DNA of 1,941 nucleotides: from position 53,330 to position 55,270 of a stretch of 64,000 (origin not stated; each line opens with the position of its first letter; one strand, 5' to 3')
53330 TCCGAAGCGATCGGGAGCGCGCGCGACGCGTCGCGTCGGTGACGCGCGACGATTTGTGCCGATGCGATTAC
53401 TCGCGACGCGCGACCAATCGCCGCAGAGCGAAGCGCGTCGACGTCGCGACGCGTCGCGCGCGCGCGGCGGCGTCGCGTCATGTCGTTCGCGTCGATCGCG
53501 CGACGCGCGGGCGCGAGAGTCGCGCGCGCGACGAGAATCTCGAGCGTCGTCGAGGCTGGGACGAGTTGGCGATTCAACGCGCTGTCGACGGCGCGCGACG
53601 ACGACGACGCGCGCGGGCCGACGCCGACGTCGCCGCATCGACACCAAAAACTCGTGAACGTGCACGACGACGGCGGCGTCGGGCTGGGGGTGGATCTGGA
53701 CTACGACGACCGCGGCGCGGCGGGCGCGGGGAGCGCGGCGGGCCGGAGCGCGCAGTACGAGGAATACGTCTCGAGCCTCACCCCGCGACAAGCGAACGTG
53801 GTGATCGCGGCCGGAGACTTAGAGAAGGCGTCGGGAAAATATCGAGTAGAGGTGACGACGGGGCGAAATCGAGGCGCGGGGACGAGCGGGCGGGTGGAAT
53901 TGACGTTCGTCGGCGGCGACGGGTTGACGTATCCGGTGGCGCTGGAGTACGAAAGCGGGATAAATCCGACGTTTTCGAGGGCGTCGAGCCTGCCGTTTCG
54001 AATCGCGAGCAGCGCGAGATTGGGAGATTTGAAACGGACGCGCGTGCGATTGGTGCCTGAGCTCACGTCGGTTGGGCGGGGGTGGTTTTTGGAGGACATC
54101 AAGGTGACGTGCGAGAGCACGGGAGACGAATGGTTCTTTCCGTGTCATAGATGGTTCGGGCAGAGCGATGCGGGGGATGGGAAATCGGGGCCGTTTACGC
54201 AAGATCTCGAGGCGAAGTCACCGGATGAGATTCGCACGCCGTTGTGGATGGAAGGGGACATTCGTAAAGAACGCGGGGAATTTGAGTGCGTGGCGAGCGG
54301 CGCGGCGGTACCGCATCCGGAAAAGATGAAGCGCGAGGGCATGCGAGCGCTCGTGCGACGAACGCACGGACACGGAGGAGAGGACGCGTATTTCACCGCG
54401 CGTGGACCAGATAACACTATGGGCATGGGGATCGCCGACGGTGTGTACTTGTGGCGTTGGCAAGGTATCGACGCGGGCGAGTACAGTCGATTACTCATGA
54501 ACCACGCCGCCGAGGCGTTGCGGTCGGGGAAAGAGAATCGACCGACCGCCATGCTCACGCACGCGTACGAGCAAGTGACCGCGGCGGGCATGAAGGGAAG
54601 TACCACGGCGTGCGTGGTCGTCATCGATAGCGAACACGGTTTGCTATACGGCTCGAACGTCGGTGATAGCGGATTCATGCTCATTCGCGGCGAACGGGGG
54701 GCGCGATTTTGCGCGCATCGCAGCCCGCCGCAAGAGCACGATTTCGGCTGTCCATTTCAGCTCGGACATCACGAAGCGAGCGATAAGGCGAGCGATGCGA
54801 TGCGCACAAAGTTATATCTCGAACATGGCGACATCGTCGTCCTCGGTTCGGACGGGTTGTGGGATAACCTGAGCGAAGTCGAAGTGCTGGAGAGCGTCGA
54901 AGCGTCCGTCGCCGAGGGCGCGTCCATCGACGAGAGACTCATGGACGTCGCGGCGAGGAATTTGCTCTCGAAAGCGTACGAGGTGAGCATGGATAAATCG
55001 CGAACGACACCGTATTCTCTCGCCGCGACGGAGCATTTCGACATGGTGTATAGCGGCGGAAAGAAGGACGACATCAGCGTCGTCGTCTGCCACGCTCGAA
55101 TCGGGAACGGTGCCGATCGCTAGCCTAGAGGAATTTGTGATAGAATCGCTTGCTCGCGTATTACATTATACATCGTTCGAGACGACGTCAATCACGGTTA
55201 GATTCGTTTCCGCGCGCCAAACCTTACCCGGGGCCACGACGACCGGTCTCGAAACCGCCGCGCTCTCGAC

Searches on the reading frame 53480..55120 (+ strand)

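Call 64: search_protein_families(library=pfam, proteins=[window:53480-55120:+], max_evalue=0.00001)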
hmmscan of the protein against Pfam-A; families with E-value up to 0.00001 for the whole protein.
window:53480-55120:+ (547 aa): 3 families
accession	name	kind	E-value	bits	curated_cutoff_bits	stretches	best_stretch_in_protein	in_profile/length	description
PF01477.28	PLAT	-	5.4e-13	50.1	23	1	121-230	1-108/117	PLAT/LH2 domain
PF00481.26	PP2C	-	2.3e-08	34.4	20.3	0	345-408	74-133/255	Protein phosphatase 2C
PF07228.17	SpoIIE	-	7.4e-08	33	25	1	329-478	16-138/192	Stage II sporulation protein E (SpoIIE)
